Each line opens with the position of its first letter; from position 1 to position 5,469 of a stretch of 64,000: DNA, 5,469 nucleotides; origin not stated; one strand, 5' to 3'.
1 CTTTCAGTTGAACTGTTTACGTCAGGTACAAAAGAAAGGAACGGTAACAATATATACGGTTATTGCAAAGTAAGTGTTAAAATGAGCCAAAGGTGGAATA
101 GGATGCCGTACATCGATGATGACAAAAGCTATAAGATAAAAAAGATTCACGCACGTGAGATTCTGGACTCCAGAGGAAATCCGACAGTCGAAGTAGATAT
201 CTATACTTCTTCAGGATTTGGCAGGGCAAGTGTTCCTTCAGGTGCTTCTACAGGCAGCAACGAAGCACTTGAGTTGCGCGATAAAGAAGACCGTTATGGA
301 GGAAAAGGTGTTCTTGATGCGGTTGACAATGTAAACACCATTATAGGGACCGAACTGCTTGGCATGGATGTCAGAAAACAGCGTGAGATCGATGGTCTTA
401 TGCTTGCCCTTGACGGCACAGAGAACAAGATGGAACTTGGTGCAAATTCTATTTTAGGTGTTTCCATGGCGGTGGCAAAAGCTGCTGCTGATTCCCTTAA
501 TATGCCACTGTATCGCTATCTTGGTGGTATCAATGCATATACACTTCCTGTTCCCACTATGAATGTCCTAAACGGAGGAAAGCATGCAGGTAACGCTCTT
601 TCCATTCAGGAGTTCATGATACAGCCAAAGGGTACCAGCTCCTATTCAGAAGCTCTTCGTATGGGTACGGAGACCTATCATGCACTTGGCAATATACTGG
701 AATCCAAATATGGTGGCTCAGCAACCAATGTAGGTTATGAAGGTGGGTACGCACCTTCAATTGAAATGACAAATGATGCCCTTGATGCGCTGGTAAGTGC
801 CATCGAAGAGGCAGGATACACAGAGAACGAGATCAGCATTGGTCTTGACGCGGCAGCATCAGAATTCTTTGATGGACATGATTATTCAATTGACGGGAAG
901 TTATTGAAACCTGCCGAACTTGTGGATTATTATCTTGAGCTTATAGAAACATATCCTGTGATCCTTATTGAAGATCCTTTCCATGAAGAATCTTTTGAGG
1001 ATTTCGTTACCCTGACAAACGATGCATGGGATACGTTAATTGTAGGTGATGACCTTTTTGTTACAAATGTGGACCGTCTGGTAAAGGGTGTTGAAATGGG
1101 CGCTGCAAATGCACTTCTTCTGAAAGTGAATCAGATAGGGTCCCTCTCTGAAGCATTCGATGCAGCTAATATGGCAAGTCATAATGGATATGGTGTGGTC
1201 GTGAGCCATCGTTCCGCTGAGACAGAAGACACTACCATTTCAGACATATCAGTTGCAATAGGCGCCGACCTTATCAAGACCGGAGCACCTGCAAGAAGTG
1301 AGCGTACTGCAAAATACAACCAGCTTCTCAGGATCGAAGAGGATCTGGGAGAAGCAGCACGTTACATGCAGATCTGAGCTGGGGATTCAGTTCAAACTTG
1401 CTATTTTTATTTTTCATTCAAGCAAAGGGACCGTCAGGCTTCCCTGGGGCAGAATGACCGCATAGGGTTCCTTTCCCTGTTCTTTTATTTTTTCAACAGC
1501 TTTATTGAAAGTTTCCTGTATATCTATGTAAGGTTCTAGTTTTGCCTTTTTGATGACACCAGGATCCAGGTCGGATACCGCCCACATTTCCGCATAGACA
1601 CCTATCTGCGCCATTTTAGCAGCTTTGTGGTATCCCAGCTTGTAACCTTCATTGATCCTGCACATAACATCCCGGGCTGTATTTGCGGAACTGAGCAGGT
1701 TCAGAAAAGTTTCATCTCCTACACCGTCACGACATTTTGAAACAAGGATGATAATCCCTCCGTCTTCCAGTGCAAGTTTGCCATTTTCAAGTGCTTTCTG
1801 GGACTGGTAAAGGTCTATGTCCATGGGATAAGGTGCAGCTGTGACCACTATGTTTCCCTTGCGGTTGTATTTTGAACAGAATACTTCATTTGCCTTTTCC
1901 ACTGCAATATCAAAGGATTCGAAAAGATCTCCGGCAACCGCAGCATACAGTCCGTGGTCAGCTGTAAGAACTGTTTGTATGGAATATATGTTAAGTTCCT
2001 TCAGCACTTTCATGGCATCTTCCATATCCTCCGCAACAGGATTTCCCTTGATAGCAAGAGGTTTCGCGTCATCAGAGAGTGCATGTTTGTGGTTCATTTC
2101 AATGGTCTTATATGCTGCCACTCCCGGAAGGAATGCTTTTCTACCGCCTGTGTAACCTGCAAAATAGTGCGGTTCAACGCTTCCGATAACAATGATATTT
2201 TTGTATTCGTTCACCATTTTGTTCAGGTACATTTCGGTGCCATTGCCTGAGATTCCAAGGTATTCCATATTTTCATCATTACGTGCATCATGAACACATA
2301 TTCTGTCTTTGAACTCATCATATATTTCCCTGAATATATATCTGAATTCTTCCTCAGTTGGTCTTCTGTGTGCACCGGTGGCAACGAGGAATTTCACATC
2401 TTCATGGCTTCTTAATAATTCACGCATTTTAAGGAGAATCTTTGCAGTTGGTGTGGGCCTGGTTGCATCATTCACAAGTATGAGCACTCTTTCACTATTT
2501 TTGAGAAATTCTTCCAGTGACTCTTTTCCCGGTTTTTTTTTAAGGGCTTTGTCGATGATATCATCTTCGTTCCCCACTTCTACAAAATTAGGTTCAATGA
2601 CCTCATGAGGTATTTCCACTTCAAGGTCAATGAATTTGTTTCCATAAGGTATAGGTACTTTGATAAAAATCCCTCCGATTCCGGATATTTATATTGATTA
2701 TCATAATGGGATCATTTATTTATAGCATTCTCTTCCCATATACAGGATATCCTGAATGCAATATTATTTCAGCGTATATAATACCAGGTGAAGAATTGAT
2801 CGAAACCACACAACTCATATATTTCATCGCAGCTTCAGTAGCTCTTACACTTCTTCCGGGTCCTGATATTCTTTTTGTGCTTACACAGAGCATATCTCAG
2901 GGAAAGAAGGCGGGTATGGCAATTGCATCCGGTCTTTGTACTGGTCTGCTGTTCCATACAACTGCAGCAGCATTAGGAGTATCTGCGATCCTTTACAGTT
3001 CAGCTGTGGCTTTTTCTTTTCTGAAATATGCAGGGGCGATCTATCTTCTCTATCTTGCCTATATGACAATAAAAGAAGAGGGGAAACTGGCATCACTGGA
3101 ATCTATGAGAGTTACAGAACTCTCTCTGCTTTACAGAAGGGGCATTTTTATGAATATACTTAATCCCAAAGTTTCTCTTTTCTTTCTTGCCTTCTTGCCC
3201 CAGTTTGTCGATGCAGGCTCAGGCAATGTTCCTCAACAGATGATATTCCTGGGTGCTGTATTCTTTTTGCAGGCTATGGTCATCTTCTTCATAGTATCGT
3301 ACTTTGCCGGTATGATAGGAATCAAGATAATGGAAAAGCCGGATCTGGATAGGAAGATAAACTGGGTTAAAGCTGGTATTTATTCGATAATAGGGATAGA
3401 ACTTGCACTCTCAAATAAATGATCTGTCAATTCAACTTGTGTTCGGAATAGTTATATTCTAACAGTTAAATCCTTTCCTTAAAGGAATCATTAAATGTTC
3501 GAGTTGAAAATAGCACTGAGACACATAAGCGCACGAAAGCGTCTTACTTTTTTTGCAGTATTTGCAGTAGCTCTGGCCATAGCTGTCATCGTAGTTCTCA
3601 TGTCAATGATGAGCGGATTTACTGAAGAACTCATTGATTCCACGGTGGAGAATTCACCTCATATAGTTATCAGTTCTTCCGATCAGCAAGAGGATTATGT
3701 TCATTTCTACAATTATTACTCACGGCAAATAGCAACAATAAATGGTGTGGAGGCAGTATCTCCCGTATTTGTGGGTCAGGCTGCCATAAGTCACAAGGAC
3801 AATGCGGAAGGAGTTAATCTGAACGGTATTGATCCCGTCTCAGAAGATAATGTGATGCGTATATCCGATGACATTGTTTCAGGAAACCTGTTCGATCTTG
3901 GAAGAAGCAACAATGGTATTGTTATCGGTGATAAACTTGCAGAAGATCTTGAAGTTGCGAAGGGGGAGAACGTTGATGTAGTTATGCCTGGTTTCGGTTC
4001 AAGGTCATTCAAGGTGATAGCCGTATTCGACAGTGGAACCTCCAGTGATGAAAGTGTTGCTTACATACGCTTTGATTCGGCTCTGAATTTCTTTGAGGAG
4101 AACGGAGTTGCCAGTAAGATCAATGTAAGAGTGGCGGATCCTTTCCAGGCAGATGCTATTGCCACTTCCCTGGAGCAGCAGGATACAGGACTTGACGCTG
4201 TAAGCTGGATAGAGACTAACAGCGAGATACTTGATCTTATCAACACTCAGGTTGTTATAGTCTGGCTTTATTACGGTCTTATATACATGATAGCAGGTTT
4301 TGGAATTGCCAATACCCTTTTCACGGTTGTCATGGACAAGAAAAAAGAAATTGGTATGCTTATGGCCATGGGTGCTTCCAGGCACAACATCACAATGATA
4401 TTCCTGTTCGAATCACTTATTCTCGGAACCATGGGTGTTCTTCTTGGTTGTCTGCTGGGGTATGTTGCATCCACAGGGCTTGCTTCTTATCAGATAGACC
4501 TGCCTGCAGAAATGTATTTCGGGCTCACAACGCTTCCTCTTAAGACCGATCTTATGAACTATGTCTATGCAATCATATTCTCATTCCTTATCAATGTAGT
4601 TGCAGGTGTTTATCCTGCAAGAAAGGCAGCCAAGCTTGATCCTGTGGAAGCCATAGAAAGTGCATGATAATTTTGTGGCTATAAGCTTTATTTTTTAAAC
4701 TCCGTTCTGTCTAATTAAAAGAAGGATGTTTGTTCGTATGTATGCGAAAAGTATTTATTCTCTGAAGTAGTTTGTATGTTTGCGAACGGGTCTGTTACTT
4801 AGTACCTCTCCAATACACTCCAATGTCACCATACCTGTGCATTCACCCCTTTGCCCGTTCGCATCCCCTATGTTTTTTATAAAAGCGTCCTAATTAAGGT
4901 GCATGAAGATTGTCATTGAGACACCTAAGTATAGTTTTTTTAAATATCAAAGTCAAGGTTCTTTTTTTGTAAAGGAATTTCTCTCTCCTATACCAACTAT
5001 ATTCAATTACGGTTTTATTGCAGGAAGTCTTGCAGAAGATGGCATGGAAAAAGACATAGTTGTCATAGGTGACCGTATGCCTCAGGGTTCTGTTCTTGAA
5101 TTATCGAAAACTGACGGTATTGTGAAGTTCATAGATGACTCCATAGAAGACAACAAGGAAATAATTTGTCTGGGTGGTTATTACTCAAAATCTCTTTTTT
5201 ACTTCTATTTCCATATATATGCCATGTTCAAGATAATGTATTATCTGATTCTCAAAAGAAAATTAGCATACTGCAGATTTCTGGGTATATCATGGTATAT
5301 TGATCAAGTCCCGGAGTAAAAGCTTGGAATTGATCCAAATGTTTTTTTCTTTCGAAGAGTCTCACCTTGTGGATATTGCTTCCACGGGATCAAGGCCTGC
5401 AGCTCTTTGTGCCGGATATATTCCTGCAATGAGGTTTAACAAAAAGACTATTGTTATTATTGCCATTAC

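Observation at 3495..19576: Three FtsX/MacB-type ABC modules, each paired with a COG1361-like surface protein, packed into 16 kb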

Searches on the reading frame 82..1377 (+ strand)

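Call 4: search_protein_families(library=pfam, proteins=[window:82-1377:+], max_evalue=0.01)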
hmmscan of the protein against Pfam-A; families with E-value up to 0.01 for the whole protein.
window:82-1377:+ (431 aa): 3 families
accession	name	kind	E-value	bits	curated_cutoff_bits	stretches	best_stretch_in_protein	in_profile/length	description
PF00113.28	Enolase_C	-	2e-114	382.3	21.5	1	153-429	2-288/296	Enolase, C-terminal TIM barrel domain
PF03952.21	Enolase_N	-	1.3e-59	200.6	35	1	19-147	1-131/131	Enolase, N-terminal domain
PF13378.12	MR_MLE_C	-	1.1e-05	25.6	29.4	1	286-375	65-153/219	Enolase C-terminal domain-like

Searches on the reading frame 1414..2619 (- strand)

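Call 4: search_protein_families(library=pfam, proteins=[window:1414-2619:-], max_evalue=0.01)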
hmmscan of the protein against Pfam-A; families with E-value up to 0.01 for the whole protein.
window:1414-2619:- (401 aa): 2 families
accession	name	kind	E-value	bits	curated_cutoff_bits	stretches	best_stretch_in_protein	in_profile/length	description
PF09861.14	Lar_N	-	5e-52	176.5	23.3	1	6-183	17-198/204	Lactate racemase N-terminal domain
PF21113.2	LarA_C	-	4.8e-15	56.2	25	1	254-393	5-147/152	Lactate racemase C-terminal domain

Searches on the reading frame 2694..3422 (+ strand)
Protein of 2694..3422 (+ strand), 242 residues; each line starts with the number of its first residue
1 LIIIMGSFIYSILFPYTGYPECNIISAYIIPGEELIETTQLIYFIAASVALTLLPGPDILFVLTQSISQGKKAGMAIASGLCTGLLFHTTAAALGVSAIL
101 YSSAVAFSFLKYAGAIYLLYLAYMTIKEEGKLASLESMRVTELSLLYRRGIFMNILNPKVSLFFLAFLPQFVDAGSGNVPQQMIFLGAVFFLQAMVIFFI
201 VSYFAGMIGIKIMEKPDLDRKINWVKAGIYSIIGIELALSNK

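Call 3: search_protein_families(library=pfam, proteins=[window:2694-3422:+], max_evalue=0.01)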
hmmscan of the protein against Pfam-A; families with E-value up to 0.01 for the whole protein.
window:2694-3422:+ (242 aa): 1 family
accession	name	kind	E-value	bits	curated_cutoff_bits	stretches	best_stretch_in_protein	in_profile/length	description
PF01810.24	LysE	-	1.6e-31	109.7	25.6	1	50-239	2-191/193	LysE type translocator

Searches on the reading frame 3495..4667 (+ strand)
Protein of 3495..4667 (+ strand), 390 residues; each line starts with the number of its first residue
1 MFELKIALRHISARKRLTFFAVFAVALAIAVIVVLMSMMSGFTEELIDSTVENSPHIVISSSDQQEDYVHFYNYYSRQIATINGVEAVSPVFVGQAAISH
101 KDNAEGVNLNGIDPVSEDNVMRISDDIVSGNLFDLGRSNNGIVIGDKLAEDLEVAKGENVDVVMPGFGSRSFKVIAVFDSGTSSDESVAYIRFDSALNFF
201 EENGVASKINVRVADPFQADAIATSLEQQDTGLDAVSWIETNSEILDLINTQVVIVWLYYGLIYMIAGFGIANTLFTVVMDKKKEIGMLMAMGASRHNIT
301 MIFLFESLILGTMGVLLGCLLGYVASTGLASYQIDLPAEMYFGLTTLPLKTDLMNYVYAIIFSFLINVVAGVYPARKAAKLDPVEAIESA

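Call 3: search_protein_families(library=pfam, proteins=[window:3495-4667:+], max_evalue=0.01)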
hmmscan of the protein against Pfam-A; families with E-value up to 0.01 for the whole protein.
window:3495-4667:+ (390 aa): 2 families
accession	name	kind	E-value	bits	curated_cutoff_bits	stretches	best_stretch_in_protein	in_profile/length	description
PF02687.27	FtsX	-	6.1e-20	71.9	25.5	1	260-383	4-120/120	FtsX-like permease C-terminal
PF12704.14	MacB_PCD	-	1.5e-17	65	27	1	18-228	1-206/207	MacB-like periplasmic core domain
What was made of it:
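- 3495..4667 (+): Orphan FtsX/MacB_PCD permease of the LolC/E-like subfamily (390 aa). It has no adjacent ATPase or SURF gene. Pfam FtsX 6e-20 and MacB_PCD 1.5e-17 (call 3).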

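Call 6: search_protein_families(library=ncbifam, proteins=[window:3495-4667:+], max_evalue=0.01)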
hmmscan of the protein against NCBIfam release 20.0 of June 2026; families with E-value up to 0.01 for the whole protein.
window:3495-4667:+ (390 aa): 9 families
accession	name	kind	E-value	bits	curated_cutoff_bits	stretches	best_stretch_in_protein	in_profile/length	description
TIGR02212.1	lolCE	equivalog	2.1e-65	221.3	362.45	1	2-388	2-409/411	lipoprotein-releasing ABC transporter permease subunit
NF008357.0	PRK11146.1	exception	2.7e-39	135.2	439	1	6-387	9-411/414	lipoprotein-releasing ABC transporter permease subunit LolE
TIGR02213.1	lolE_release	exception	1.1e-33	116.8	540.35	1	19-388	25-409/411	lipoprotein-releasing ABC transporter permease subunit LolE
NF008076.0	PRK10814.1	exception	2.8e-32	112.2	473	1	18-387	27-396/399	lipoprotein-releasing ABC transporter permease subunit LolC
TIGR03434.1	ADOP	subfamily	1.5e-21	76.3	622.3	1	232-388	251-400/803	ADOP family duplicated permease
NF007826.0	PRK10535.1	equivalog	1.7e-12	46.5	966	1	246-387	521-645/648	macrolide ABC transporter ATP-binding protein/permease MacB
NF038347.1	FtsX_Gpos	exception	2.4e-11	43.5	225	1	198-341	111-257/296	permease-like cell division protein FtsX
NF038346.1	FtsX_actino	exception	7.4e-10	38.7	250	1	200-370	126-297/308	permease-like cell division protein FtsX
TIGR00439.2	FtsX_Gneg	equivalog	1.1e-08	34.7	255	1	192-350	102-266/292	permease-like cell division protein FtsX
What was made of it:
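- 3495..4667 (+): NCBIfam TIGR02212 lolCE scores 221 bits, below the 362-bit cut-off (call 6).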

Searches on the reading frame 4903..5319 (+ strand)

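Call 3: search_protein_families(library=pfam, proteins=[window:4903-5319:+], max_evalue=0.01)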
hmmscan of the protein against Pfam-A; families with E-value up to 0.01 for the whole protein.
window:4903-5319:+ (138 aa): 1 family
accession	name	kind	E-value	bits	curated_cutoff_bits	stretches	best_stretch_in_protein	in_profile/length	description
PF00719.24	Pyrophosphatase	-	1.8e-08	34.7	23.5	1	4-89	2-90/153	Inorganic pyrophosphatase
